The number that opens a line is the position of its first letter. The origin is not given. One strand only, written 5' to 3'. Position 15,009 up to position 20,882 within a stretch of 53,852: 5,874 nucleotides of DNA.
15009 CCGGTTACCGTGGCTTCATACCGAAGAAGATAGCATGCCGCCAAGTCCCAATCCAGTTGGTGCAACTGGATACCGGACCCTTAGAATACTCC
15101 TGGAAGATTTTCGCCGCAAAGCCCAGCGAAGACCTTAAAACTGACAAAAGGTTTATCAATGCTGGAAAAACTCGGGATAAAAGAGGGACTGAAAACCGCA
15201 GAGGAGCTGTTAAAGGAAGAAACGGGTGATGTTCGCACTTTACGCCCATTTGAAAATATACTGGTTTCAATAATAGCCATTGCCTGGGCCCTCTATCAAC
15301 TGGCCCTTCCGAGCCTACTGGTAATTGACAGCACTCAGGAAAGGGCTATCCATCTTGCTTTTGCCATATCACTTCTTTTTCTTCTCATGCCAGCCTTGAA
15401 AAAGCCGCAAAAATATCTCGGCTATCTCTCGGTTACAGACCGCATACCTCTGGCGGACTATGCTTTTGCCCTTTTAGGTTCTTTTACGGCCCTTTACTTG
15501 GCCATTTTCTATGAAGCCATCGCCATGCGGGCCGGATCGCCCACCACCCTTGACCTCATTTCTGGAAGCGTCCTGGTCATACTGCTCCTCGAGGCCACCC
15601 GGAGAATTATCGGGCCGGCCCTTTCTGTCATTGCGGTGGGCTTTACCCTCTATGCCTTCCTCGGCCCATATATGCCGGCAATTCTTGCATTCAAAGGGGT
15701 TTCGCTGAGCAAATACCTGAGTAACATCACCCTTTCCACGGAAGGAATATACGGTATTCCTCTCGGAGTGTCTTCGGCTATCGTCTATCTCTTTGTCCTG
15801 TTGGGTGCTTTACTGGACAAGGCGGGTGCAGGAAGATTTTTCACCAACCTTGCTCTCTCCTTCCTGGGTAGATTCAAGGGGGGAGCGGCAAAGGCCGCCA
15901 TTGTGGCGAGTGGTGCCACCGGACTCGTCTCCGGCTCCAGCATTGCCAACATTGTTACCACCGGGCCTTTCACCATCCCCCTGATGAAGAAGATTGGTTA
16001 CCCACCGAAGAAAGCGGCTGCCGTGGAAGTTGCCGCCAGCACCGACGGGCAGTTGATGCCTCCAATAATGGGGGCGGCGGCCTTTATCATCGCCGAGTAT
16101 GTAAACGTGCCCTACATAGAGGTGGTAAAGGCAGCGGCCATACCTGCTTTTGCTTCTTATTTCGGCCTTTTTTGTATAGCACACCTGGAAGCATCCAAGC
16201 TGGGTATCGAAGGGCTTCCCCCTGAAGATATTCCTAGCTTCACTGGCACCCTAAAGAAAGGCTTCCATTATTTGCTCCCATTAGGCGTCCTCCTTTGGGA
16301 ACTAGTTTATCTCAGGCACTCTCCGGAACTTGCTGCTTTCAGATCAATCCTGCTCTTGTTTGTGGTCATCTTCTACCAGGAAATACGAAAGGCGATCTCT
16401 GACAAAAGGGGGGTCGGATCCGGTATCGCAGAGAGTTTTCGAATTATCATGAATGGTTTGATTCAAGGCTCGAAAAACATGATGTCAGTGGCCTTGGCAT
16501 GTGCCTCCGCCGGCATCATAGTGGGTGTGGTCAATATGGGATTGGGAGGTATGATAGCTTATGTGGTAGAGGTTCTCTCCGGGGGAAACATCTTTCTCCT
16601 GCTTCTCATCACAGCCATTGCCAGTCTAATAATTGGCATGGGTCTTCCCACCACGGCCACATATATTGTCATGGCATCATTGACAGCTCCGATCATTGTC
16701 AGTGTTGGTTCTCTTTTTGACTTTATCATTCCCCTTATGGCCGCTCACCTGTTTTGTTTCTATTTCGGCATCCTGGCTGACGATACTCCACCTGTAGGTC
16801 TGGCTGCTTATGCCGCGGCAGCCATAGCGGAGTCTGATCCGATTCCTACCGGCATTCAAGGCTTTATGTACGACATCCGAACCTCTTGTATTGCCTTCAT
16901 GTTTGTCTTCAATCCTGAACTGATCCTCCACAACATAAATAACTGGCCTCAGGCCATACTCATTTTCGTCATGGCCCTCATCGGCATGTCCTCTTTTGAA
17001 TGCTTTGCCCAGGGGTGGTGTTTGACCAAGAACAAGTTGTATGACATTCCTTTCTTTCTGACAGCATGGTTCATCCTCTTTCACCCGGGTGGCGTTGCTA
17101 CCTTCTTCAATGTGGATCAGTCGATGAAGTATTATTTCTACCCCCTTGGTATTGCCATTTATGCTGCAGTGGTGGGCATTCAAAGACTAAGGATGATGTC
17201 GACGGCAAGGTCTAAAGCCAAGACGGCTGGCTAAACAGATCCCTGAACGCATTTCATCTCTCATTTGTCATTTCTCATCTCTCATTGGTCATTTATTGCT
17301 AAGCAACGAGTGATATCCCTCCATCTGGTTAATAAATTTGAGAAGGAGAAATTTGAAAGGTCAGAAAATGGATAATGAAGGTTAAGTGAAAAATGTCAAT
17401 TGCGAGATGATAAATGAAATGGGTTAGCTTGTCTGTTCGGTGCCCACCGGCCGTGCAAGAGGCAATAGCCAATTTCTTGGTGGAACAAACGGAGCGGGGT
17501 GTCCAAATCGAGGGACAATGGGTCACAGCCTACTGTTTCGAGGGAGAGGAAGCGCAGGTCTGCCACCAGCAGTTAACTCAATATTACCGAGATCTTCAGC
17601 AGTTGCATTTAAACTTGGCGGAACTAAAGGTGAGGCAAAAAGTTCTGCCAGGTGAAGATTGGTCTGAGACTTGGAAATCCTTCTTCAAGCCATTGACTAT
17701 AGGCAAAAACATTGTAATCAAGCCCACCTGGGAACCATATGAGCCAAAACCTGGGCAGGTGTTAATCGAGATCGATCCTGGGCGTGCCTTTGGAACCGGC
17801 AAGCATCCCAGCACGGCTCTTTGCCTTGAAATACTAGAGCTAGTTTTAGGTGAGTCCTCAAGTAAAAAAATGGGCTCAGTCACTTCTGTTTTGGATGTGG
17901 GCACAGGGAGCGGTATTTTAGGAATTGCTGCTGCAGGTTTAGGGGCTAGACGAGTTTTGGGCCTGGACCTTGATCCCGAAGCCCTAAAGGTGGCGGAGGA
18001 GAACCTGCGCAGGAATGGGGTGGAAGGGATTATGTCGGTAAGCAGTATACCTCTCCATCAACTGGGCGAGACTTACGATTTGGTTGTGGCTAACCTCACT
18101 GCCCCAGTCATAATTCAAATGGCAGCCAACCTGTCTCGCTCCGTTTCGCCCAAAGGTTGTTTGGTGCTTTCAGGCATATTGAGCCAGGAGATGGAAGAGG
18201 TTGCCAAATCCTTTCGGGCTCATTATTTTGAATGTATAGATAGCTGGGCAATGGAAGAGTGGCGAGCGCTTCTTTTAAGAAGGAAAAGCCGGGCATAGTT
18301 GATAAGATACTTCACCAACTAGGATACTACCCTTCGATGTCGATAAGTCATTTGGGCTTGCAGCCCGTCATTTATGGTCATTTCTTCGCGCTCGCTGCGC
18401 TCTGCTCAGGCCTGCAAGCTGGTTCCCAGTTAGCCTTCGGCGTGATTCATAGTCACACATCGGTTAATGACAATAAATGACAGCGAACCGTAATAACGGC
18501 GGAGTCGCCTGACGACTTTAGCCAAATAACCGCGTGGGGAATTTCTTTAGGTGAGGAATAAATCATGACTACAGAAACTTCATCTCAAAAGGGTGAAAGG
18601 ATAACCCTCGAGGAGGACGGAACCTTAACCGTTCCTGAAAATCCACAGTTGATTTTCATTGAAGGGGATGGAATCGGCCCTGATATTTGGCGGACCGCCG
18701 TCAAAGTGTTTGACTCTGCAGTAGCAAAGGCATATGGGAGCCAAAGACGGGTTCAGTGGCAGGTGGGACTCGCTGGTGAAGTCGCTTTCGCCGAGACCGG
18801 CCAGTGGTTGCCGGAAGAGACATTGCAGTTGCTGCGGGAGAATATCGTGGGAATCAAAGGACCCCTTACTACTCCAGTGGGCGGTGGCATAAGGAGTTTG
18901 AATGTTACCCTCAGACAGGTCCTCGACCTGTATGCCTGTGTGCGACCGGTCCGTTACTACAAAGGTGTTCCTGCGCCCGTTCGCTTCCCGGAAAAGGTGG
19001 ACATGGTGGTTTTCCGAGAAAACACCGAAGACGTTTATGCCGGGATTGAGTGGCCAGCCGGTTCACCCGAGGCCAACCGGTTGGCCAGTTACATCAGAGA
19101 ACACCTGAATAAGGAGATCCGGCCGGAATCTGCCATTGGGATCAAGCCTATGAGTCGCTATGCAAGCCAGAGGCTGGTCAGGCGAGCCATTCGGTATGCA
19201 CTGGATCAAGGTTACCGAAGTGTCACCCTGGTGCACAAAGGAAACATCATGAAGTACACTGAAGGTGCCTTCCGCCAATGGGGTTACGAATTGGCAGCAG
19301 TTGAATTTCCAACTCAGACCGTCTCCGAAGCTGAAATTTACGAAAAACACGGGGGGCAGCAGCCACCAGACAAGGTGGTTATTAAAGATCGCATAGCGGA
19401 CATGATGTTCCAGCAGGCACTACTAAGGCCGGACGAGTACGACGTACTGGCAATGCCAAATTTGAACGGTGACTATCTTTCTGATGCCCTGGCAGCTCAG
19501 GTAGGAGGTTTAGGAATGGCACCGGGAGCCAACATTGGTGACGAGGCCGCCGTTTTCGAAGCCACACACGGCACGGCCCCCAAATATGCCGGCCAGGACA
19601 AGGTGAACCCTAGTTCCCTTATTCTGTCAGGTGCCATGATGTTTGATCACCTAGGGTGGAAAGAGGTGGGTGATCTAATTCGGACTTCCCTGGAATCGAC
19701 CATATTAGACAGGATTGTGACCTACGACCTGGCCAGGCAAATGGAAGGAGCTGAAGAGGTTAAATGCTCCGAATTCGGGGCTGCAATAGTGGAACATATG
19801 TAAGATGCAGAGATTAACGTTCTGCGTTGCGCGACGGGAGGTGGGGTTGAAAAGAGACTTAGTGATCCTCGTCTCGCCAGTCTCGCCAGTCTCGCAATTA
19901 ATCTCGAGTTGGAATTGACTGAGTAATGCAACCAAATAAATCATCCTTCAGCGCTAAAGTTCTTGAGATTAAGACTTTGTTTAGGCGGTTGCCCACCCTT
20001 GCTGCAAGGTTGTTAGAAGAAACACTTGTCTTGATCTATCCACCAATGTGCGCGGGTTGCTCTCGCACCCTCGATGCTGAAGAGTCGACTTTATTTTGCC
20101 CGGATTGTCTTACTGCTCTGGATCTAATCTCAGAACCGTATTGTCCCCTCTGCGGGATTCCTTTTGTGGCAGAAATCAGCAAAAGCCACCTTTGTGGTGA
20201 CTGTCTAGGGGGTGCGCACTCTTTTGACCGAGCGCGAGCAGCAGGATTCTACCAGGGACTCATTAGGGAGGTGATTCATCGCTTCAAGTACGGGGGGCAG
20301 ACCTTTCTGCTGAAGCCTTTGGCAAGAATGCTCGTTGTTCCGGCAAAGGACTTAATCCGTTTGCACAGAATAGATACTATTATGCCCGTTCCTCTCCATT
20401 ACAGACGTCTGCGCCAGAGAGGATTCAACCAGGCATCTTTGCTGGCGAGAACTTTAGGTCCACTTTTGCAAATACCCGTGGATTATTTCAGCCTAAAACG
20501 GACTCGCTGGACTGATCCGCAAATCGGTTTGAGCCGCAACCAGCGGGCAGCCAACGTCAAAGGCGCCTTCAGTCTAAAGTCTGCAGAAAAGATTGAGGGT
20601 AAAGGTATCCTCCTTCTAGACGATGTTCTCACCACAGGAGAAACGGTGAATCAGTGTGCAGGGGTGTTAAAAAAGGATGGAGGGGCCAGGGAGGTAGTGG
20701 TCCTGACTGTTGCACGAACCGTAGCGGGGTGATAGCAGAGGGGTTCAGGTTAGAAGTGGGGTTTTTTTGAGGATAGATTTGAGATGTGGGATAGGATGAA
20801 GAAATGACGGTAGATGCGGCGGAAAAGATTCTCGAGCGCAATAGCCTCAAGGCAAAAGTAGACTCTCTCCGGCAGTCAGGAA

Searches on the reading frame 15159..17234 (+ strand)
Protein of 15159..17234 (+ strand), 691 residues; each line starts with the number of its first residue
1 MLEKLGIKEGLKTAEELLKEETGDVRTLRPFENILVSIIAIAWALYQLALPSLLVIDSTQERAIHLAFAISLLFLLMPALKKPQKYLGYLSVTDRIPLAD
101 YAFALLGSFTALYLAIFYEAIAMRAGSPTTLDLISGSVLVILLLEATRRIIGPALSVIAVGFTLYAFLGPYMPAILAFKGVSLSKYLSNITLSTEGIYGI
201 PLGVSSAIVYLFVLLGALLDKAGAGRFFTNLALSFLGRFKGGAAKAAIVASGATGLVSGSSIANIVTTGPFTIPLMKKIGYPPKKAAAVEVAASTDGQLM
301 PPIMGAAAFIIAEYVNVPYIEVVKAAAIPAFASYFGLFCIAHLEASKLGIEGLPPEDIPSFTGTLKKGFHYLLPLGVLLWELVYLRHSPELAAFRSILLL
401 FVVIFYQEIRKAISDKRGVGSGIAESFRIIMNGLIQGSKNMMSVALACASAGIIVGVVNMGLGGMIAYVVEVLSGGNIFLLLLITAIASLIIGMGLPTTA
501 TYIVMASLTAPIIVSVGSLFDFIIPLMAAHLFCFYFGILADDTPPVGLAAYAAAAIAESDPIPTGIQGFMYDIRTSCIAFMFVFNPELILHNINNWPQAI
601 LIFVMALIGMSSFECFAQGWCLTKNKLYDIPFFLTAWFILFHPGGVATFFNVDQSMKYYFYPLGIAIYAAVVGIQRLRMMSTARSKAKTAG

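Call 26: search_protein_families(library=pfam, proteins=[window:15159-17234:+], max_evalue=0.00001)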
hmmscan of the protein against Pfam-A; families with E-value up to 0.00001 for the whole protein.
window:15159-17234:+ (691 aa): 2 families
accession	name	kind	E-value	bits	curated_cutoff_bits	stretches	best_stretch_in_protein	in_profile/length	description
PF06808.19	DctM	-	2.3e-75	254.4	23.8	1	139-592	2-408/413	Tripartite ATP-independent periplasmic transporter, DctM component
PF11874.13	DUF3394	-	3.2e-07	30.6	28.2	1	599-645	1-47/181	Domain of unknown function (DUF3394)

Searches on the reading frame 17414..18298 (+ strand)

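Call 26: search_protein_families(library=pfam, proteins=[window:17414-18298:+], max_evalue=0.00001)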
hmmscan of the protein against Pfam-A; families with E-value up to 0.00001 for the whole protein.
window:17414-18298:+ (294 aa): 6 families
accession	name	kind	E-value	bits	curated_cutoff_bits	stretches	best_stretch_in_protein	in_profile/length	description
PF06325.19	PrmA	-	2e-70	238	22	1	2-290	1-295/296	Ribosomal protein L11 methyltransferase (PrmA)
PF13649.12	Methyltransf_25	-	7e-10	39.9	27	1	159-248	1-97/97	Methyltransferase domain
PF13847.12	Methyltransf_31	-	8.5e-10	38.9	27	1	157-253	5-110/145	Methyltransferase domain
PF05175.20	MTS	-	2.4e-08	34.2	23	1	157-227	33-105/170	Methyltransferase small domain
PF08241.18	Methyltransf_11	-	1.3e-07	32.5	21.2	1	160-251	1-94/95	Methyltransferase domain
PF08242.18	Methyltransf_12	-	1.6e-06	29.2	30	1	160-249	1-97/98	Methyltransferase domain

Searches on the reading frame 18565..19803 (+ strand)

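Call 26: search_protein_families(library=pfam, proteins=[window:18565-19803:+], max_evalue=0.00001)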
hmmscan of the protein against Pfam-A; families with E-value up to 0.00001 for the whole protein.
window:18565-19803:+ (412 aa): 1 family
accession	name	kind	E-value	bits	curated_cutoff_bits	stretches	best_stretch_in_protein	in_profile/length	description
PF00180.25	Iso_dh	-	3.1e-91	306.7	27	1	29-408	2-348/348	Isocitrate/isopropylmalate dehydrogenase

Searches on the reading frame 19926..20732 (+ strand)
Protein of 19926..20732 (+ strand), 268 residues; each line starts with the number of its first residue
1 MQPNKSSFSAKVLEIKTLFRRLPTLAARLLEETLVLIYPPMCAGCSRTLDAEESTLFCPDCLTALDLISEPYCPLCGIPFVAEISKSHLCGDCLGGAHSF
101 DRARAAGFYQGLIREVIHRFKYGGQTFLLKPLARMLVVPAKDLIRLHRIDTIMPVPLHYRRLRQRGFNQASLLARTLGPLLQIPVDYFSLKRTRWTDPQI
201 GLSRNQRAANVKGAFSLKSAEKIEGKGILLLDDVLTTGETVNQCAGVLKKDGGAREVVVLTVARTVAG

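Call 26: search_protein_families(library=pfam, proteins=[window:19926-20732:+], max_evalue=0.00001)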
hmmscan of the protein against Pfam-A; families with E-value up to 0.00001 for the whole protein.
window:19926-20732:+ (268 aa): 2 families
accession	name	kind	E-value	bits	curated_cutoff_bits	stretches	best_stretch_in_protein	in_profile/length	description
PF18912.6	DZR_2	-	9.3e-13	48.2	27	1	34-94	2-56/56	Double zinc ribbon domain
PF00156.33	Pribosyltran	-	4e-06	26.7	26.3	1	166-261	40-122/158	Phosphoribosyl transferase domain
